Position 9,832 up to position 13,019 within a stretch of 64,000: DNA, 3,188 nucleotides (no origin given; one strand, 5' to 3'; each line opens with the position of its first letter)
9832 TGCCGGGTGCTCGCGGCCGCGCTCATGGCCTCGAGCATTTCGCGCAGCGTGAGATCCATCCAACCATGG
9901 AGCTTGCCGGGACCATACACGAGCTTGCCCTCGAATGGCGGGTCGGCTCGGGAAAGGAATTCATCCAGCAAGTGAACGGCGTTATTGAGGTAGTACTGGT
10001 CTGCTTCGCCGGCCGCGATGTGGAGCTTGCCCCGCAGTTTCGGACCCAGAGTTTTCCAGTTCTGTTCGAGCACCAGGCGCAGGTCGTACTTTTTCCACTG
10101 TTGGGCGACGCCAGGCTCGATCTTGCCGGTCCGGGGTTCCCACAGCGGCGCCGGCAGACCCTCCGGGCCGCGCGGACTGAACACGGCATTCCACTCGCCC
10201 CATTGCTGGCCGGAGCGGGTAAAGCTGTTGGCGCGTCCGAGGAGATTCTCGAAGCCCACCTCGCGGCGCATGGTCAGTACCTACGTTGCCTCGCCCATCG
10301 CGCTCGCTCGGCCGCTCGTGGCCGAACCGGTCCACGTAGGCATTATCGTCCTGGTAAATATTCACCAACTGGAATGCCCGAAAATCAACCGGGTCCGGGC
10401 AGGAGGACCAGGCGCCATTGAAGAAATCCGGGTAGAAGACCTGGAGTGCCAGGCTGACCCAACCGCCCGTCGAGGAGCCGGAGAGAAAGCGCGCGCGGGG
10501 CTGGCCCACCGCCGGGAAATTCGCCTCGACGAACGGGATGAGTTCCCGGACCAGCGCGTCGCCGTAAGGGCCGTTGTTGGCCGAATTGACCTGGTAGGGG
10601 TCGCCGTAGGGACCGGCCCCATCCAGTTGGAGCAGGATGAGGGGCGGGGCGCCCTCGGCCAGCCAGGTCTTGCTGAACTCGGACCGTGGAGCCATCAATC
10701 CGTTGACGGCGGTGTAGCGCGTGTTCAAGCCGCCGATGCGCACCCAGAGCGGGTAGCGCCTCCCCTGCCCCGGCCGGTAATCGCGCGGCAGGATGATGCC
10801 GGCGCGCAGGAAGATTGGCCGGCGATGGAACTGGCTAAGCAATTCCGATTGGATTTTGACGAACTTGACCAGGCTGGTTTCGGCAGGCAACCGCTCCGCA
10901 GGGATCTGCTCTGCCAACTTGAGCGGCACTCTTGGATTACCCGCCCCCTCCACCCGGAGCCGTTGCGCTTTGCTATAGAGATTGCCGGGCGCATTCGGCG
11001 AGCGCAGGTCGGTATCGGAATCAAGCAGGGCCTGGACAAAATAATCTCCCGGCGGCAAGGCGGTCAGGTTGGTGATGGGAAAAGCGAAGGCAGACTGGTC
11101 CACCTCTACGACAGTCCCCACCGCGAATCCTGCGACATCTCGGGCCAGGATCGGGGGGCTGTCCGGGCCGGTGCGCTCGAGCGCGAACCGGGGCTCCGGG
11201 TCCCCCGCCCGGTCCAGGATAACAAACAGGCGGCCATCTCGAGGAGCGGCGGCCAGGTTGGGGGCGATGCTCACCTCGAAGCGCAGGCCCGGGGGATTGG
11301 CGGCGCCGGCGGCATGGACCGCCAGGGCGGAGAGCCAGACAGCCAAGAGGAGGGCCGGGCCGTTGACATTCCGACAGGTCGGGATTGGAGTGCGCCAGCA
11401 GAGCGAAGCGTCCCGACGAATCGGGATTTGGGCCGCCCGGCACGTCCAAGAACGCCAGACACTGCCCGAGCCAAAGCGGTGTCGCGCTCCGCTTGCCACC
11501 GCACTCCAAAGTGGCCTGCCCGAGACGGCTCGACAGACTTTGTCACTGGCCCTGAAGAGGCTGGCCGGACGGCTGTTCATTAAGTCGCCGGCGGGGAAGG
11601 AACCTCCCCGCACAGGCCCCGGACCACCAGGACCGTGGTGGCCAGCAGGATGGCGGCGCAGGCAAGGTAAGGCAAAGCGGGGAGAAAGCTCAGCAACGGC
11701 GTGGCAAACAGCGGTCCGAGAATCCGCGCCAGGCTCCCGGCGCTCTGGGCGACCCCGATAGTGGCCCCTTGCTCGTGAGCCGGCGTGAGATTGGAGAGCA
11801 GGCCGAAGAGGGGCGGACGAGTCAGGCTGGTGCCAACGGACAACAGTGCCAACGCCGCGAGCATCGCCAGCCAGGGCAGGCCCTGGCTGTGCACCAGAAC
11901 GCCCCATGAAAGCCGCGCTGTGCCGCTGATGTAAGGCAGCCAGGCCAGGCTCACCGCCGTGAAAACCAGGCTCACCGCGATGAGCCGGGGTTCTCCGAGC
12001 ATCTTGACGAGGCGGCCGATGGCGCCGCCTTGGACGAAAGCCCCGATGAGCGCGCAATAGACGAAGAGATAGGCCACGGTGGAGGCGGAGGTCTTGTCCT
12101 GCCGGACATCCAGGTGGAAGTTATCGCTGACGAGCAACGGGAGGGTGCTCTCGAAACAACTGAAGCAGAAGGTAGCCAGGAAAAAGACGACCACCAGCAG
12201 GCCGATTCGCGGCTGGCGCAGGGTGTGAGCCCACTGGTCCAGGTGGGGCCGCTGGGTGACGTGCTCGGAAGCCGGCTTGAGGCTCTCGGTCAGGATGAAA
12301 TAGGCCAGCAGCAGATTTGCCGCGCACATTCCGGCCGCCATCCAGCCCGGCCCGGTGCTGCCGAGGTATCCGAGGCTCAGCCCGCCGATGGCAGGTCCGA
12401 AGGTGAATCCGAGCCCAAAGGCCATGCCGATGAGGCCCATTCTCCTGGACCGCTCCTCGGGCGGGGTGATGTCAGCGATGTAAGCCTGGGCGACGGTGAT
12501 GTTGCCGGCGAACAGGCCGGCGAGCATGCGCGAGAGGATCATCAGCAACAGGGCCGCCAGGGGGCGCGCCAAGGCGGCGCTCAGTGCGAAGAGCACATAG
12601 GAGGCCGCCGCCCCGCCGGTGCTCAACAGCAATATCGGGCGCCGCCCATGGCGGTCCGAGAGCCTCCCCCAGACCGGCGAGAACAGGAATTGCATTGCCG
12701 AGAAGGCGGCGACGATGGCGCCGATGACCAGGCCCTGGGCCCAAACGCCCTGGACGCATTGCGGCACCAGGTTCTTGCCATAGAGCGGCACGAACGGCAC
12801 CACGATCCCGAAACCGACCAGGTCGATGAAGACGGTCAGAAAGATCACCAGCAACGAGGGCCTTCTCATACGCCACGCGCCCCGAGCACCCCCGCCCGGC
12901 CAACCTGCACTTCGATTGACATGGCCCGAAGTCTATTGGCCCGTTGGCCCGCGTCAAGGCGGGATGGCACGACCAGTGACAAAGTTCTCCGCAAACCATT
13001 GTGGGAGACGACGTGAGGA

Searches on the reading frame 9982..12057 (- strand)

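Call 60: search_protein_families(library=pfam, max_evalue=0.001, proteins=[window:9982-12057:-])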
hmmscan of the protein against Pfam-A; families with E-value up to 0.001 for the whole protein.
window:9982-12057:- (691 aa): 1 family
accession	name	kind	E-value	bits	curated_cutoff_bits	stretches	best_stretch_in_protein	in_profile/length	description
PF00756.26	Esterase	-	1.2e-07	32.2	22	1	420-552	11-146/251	Putative esterase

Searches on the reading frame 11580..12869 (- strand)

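Call 60: search_protein_families(library=pfam, max_evalue=0.001, proteins=[window:11580-12869:-])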
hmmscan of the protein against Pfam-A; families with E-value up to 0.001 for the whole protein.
window:11580-12869:- (429 aa): 4 families
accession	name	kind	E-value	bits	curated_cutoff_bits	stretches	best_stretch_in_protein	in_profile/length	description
PF07690.21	MFS_1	-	3.4e-58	197.7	33.4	2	9-386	1-347/347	Major Facilitator Superfamily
PF00083.30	Sugar_tr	-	2e-08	34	22.3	1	47-191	46-187/452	Sugar (and other) transporter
PF12832.13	MFS_1_like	-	5.8e-08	32.6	25.2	2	2-165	210-361/373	MFS_1 like family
PF13347.12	MFS_2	-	1.5e-07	30.7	27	1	48-345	34-326/427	MFS/sugar transport protein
